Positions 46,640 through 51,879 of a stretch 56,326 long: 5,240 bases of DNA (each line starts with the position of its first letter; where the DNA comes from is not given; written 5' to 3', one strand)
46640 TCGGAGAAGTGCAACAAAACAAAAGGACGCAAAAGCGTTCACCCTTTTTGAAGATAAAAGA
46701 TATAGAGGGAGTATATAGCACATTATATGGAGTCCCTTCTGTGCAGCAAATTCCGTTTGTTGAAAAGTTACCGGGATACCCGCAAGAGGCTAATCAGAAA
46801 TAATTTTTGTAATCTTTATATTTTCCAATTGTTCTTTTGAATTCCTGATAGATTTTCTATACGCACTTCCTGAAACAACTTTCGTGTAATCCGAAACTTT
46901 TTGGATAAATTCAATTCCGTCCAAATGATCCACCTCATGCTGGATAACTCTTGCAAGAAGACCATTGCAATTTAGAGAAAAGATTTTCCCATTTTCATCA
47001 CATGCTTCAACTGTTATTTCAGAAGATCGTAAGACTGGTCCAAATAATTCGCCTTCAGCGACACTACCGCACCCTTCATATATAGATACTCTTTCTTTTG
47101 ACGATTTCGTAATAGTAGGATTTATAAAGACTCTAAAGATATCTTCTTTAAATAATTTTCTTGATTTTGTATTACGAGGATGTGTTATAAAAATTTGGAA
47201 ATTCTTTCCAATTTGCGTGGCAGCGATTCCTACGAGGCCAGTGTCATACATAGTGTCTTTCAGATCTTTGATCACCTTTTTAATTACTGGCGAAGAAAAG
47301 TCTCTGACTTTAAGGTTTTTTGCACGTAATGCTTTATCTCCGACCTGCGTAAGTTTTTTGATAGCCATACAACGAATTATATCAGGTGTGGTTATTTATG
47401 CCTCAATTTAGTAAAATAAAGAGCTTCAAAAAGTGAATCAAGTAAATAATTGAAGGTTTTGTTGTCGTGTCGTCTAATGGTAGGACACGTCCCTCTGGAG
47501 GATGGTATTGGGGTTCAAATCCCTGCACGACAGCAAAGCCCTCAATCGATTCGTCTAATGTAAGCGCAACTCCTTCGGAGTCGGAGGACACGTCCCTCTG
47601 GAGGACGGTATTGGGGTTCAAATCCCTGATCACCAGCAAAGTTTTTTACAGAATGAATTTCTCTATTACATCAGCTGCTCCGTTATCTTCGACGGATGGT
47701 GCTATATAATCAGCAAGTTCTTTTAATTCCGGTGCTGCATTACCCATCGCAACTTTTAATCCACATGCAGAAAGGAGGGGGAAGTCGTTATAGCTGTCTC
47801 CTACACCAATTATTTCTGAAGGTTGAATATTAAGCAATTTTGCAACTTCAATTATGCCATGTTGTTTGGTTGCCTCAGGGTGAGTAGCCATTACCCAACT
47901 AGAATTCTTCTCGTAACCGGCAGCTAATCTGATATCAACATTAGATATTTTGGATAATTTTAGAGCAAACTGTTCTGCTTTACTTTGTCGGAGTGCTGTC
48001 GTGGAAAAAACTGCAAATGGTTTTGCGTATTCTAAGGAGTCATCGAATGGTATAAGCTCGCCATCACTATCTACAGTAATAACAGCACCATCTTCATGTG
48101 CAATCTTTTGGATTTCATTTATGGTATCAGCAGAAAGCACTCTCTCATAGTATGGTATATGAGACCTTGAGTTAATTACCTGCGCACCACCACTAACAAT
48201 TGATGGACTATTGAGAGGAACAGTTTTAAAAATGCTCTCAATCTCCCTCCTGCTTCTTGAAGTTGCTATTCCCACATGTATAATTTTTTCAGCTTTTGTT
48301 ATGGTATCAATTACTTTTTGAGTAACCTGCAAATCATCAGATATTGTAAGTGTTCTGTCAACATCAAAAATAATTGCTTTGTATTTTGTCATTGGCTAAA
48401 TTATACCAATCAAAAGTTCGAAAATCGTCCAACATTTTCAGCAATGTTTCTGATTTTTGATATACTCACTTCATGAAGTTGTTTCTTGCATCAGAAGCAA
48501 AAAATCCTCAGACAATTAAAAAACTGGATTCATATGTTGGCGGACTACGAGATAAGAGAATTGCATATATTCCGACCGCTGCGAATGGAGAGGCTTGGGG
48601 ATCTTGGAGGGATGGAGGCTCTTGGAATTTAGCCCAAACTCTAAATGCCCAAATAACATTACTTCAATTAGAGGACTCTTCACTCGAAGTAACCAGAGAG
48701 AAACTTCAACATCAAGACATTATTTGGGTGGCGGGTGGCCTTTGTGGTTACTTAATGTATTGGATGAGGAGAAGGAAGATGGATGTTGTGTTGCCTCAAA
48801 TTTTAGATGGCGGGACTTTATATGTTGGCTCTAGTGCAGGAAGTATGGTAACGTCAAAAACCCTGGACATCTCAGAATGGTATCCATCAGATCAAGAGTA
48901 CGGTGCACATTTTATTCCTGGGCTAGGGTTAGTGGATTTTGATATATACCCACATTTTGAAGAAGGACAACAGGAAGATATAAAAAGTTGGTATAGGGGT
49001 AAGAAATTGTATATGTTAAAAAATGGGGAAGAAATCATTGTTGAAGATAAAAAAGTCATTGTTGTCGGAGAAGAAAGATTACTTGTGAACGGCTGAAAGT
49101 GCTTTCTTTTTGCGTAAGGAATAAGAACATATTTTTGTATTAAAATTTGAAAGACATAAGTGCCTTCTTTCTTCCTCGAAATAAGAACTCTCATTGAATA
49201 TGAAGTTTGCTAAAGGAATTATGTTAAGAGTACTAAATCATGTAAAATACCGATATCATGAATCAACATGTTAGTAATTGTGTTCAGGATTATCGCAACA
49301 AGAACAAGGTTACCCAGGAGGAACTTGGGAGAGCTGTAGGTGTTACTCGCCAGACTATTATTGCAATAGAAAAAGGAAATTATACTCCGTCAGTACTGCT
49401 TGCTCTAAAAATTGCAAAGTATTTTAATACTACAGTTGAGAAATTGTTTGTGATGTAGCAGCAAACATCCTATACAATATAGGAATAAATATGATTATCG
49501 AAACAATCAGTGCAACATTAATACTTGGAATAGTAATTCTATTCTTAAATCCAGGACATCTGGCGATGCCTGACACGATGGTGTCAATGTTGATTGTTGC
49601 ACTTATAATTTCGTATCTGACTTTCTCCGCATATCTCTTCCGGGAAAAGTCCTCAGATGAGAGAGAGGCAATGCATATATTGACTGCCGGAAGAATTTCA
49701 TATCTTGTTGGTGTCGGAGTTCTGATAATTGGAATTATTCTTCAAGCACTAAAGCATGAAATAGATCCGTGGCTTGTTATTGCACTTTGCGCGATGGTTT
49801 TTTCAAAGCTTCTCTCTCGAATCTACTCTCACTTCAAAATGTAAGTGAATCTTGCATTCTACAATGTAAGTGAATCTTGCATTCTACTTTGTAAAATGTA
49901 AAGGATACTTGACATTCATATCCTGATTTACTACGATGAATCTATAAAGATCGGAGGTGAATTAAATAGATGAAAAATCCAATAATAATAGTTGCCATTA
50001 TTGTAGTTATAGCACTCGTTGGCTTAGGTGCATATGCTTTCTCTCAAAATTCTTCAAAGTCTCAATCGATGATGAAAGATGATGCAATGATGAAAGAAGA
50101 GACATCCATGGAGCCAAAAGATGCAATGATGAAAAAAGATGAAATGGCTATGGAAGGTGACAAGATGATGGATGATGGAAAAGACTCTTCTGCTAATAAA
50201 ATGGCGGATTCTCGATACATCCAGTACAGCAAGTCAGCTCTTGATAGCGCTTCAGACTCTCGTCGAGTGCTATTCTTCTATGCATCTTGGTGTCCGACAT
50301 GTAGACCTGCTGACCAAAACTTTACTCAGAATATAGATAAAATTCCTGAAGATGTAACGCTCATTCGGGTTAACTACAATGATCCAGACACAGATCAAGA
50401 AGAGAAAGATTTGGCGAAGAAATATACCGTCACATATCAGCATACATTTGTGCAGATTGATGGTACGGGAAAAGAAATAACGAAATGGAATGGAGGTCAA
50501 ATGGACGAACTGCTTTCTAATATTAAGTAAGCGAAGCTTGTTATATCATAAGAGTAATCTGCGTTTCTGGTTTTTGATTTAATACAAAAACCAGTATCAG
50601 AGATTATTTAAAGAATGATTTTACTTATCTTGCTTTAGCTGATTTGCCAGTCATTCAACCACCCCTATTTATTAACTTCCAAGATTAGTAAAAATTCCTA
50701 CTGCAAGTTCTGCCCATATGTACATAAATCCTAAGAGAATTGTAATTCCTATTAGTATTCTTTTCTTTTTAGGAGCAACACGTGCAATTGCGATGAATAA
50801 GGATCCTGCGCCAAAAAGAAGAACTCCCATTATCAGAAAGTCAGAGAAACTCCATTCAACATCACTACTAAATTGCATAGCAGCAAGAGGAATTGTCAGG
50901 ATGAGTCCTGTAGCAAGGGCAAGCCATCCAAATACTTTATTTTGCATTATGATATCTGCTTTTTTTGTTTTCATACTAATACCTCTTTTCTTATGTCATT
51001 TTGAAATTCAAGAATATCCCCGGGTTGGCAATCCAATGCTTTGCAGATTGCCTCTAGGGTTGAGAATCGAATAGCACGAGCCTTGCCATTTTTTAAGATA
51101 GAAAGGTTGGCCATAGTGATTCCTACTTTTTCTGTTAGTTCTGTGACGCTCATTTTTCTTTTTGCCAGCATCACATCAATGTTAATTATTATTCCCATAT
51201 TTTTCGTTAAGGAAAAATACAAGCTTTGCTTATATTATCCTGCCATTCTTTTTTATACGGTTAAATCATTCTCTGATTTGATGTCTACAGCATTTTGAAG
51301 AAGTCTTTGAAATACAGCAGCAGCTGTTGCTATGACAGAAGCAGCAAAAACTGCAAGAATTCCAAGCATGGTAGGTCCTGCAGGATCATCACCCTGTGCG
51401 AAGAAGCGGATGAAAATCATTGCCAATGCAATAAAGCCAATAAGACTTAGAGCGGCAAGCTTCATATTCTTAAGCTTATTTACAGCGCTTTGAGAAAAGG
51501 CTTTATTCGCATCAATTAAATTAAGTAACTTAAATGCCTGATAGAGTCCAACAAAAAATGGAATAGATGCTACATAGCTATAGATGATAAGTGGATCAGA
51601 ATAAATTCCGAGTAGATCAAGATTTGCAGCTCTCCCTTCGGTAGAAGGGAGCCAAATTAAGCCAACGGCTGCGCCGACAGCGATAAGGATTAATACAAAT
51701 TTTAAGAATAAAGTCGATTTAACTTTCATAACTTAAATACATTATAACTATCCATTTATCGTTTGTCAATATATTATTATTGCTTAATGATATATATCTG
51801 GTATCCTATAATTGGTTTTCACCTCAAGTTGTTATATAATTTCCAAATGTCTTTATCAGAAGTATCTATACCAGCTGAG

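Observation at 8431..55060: A -10 box phased exactly 6-7 nt upstream of many start codons: a leaderless-mRNA architecture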

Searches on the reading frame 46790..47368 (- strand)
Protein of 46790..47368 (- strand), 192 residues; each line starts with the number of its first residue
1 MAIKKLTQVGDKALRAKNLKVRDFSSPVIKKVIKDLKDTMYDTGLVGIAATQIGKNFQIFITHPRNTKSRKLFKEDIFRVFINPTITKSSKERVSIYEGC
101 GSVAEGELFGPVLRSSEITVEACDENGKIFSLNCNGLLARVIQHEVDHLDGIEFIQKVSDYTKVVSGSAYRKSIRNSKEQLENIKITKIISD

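Call 39: search_protein_families(library=pfam, proteins=[window:46790-47368:-], max_evalue=0.001)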
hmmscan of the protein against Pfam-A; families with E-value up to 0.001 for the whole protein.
window:46790-47368:- (192 aa): 1 family
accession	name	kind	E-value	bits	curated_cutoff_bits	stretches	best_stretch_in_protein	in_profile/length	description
PF01327.26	Pep_deformylase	-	3.2e-41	141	22.8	1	3-162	1-154/156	Polypeptide deformylase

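Call 48: find_related_loci(query=window:46790-47368:-, collection=genome_contigs, flank=10000)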
Query window:46790-47368:- (192 aa) in genome_contigs; peptide patterns used: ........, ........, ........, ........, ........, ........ (x = any residue, [..] = any of these).
270 stretches matched a pattern; 9 encode a relative of the query (tblastn E <= 1e-3); 9 distinct loci.
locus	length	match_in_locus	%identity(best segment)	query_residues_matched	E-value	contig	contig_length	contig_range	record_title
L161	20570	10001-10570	78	1-190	4e-103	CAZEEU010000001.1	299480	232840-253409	MAG TPA_asm: uncultured Gammaproteobacteria bacterium isolate SRP286056_co1_676 genome assembly, contig: NODE_11_length_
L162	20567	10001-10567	59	1-189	2e-72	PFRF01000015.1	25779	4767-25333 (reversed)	MAG: Candidatus Levybacteria bacterium CG_4_9_14_0_2_um_filter_35_21 CG_4_9_14_0.2_um_filter_scaffold_1520_c, whole geno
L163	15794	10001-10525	38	5-175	2e-29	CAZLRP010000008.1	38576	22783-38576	MAG TPA_asm: uncultured Candidatus Saccharibacteria bacterium isolate binchicken_co220_141 genome assembly, contig: NODE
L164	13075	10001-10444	40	1-155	3e-27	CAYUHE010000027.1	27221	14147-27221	MAG TPA_asm: uncultured Gammaproteobacteria bacterium isolate SRP284006_co1_20 genome assembly, contig: NODE_2714_length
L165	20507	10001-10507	39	1-177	3e-26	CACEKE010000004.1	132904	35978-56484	uncultured Pelagibacteraceae bacterium isolate AG-905-M05 genome assembly, contig: AG-905-M05_NODE_4, whole genome shotg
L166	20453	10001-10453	40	1-159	8e-26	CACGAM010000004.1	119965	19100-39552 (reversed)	uncultured Pelagibacteraceae bacterium isolate AG-422-B19 genome assembly, contig: AG-422-B19_NODE_4, whole genome shotg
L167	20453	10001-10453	41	1-159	4e-25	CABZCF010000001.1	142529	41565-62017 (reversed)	MAG: uncultured Pelagibacteraceae bacterium isolate AG-337-C19 genome assembly, contig: AG-337-C19_NODE_1, whole genome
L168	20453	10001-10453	39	1-159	2e-24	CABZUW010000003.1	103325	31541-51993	MAG: uncultured Pelagibacteraceae bacterium isolate AG-896-M10 genome assembly, contig: AG-896-M10_NODE_3, whole genome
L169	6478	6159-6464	41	1-109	5e-16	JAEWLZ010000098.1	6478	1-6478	MAG: Cyanobacteria bacterium OH_PDB_112 k127_675328, whole genome shotgun sequence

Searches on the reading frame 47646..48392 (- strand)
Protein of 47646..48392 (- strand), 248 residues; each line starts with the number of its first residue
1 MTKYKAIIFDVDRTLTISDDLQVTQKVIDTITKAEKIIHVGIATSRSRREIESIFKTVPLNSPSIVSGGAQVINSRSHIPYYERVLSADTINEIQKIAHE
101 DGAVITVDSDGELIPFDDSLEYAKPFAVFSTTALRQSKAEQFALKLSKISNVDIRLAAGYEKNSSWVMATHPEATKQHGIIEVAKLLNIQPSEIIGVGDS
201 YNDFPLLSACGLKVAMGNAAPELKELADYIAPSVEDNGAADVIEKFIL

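Call 39: search_protein_families(library=pfam, proteins=[window:47646-48392:-], max_evalue=0.001)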
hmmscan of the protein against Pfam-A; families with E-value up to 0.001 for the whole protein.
window:47646-48392:- (248 aa): 4 families
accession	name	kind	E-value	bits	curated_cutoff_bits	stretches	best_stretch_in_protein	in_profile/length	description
PF08282.18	Hydrolase_3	-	2.5e-36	126.1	20.9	2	124-243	141-255/255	haloacid dehalogenase-like hydrolase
PF05116.19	S6PP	-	8.2e-08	32.6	20.3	0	6-78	4-78/247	Sucrose-6F-phosphate phosphohydrolase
PF00702.32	Hydrolase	-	1e-07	33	26.4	1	4-211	1-191/191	haloacid dehalogenase-like hydrolase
PF13419.12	HAD_2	-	1.4e-05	25.8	23.8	0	177-215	138-176/178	Haloacid dehalogenase-like hydrolase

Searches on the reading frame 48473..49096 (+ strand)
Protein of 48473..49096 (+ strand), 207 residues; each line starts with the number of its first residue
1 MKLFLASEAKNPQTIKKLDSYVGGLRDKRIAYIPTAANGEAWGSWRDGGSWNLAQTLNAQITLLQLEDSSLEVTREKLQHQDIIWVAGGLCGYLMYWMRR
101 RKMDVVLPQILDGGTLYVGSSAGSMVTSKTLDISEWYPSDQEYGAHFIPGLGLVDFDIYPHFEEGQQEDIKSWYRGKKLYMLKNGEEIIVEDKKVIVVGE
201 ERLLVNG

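Call 39: search_protein_families(library=pfam, proteins=[window:48473-49096:+], max_evalue=0.001)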
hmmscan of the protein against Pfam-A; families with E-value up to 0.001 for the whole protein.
window:48473-49096:+ (207 aa): 1 family
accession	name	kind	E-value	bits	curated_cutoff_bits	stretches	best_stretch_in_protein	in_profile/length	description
PF03575.23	Peptidase_S51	-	1.3e-26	94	23.9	1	7-197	5-205/206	Peptidase family S51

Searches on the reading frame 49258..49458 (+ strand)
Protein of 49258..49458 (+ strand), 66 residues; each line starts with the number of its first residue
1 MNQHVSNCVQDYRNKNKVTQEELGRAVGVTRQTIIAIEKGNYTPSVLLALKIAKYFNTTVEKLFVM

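Call 39: search_protein_families(library=pfam, proteins=[window:49258-49458:+], max_evalue=0.001)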
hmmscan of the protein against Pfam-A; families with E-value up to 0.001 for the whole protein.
window:49258-49458:+ (66 aa): 4 families
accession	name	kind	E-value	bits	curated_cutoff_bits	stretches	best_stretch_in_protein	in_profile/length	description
PF01381.28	HTH_3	-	6.1e-15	55.4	23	1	10-63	2-55/55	Helix-turn-helix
PF12844.13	HTH_19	-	1.2e-08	35.2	30.2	1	12-63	7-58/64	Helix-turn-helix domain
PF13560.12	HTH_31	-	1.3e-06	29.1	27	1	10-61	7-59/64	Helix-turn-helix domain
PF13443.12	HTH_26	-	0.00057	20.5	22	1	14-65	7-59/63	Cro/C1-type HTH DNA-binding domain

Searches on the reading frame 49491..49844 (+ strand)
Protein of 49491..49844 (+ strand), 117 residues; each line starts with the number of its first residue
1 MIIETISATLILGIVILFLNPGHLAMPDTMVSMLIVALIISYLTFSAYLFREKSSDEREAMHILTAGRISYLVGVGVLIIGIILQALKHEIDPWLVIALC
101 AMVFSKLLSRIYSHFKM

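Call 39: search_protein_families(library=pfam, proteins=[window:49491-49844:+], max_evalue=0.001)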
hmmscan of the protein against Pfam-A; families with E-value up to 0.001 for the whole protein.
window:49491-49844:+ (117 aa): 1 family
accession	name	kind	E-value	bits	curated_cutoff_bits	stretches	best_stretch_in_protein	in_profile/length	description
PF01545.26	Cation_efflux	-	0.00052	20.3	26.6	1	5-115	89-194/198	Cation efflux family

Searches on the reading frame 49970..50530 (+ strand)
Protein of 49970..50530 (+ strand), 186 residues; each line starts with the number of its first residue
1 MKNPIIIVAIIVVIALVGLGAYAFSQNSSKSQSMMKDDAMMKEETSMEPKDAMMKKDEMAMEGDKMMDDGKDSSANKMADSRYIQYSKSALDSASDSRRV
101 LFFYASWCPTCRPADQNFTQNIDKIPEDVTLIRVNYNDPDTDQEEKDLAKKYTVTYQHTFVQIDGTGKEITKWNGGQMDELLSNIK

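Call 39: search_protein_families(library=pfam, proteins=[window:49970-50530:+], max_evalue=0.001)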
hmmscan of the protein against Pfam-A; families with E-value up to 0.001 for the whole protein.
window:49970-50530:+ (186 aa): 6 families
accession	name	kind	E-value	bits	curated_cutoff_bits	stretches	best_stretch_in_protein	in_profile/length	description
PF00085.26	Thioredoxin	-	7e-08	32.9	23.5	1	95-185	17-101/103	Thioredoxin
PF00578.27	AhpC-TSA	-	5.3e-06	26.8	26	1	89-156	18-84/124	AhpC/TSA family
PF13098.12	Thioredoxin_2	-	1.4e-05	25.8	27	1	98-177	7-95/104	Thioredoxin-like domain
PF08534.16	Redoxin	-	8.7e-05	22.8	26.6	1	94-177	26-105/148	Redoxin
PF06110.17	TXD17-like_Trx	-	0.0001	22.4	23.1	1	106-162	36-95/119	Thioredoxin domain-containing protein 17-like, thioredoxin domain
PF04588.18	HIG_1_N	-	0.0005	20.7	22.4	1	2-35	1-35/52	Hypoxia induced protein conserved region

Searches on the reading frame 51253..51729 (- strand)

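Call 39: search_protein_families(library=pfam, proteins=[window:51253-51729:-], max_evalue=0.001)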
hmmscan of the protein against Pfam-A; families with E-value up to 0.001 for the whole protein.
window:51253-51729:- (158 aa): 1 family
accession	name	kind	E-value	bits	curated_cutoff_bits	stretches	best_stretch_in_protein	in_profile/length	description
PF11188.13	DUF2975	-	6e-28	97.8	27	1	45-158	18-130/130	Protein of unknown function (DUF2975)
